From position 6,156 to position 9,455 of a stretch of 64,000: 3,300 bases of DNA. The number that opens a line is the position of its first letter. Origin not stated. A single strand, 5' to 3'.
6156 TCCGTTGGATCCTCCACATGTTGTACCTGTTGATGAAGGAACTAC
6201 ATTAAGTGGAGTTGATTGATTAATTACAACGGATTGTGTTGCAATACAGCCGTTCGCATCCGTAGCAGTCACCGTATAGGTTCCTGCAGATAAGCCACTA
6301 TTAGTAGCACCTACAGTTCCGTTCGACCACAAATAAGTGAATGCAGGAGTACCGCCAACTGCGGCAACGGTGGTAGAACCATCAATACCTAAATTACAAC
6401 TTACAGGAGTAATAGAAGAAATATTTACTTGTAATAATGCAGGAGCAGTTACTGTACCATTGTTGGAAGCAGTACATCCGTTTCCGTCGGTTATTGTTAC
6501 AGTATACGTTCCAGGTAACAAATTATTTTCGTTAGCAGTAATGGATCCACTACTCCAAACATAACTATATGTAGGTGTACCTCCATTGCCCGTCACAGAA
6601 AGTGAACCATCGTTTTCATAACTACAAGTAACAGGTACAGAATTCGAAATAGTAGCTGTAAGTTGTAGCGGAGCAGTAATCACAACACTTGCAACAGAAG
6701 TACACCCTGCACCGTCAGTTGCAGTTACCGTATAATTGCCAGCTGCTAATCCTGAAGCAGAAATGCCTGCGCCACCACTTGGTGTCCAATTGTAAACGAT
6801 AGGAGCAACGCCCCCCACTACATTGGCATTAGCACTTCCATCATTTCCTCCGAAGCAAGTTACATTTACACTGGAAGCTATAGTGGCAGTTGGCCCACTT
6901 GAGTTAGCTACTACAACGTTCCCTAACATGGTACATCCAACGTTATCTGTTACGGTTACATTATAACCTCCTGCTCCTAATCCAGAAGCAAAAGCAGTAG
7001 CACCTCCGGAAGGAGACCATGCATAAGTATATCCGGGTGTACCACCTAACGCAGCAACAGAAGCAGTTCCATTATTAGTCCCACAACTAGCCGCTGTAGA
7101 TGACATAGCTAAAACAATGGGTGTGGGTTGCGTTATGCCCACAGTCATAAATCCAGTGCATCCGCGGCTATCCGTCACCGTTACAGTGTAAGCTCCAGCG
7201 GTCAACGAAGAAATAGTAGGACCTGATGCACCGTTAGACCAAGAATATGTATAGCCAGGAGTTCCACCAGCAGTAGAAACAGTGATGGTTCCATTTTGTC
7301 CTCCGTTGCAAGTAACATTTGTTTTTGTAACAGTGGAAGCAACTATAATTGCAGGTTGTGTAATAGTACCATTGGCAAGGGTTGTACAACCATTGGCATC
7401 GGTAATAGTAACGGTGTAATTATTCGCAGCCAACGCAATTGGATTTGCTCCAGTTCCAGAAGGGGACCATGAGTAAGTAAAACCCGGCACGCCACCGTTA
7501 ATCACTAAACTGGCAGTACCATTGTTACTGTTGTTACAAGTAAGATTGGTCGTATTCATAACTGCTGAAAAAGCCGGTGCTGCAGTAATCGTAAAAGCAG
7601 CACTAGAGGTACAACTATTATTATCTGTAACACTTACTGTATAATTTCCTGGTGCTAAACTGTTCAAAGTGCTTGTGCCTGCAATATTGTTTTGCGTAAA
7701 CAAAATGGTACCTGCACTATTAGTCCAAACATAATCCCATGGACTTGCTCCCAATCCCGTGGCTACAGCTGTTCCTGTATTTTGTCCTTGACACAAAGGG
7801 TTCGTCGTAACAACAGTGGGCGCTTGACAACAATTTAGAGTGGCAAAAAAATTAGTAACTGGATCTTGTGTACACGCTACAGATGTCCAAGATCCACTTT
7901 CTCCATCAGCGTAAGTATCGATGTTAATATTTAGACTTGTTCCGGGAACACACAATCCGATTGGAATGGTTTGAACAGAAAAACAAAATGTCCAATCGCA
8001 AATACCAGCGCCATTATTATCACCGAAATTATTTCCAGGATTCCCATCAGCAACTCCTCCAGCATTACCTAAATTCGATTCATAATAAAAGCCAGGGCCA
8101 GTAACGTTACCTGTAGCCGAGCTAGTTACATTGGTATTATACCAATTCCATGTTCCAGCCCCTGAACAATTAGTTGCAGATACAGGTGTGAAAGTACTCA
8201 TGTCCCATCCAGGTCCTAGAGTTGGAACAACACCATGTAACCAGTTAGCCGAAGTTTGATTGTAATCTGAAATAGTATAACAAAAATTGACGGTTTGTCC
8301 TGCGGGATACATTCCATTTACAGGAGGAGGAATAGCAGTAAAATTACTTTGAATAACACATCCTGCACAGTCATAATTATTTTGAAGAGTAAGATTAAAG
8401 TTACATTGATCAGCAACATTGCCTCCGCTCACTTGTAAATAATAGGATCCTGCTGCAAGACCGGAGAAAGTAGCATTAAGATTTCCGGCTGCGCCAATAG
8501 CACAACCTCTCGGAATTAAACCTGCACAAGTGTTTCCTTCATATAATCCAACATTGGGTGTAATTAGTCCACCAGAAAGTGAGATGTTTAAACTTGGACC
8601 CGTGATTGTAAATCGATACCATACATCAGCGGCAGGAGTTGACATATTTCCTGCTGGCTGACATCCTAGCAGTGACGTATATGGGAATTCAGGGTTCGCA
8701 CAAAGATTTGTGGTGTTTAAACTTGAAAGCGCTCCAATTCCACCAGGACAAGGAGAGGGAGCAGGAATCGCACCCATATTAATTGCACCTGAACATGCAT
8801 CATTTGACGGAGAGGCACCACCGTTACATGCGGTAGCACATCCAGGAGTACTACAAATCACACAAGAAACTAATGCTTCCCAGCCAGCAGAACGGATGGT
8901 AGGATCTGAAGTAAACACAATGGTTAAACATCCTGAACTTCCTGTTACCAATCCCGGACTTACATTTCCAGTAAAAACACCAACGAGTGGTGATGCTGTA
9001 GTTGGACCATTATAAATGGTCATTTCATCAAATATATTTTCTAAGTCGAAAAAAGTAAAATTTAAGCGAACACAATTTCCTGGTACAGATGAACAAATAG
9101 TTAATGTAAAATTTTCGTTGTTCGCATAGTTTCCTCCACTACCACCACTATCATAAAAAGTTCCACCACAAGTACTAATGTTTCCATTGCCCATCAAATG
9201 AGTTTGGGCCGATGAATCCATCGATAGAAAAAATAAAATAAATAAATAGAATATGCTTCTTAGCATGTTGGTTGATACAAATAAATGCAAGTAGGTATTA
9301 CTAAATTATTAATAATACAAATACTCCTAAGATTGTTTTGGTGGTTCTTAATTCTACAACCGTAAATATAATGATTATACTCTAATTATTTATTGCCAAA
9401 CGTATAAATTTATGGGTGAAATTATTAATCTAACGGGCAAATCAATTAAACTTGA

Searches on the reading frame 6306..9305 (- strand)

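Call 64: search_protein_families(library=pfam, proteins=[window:6306-9305:-], max_evalue=0.0001)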
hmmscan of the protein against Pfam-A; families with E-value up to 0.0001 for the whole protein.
window:6306-9305:- (1000 aa): 3 families
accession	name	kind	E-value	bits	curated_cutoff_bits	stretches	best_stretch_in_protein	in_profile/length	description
PF13573.12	SprB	-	1e-46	156.7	28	6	658-693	1-36/37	SprB repeat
PF00431.26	CUB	-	1.4e-07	32.2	21.4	1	59-144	20-108/110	CUB domain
PF22352.2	K319L-like_PKD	-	3.7e-05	24.1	27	0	524-574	30-83/84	K319L-like, PKD domain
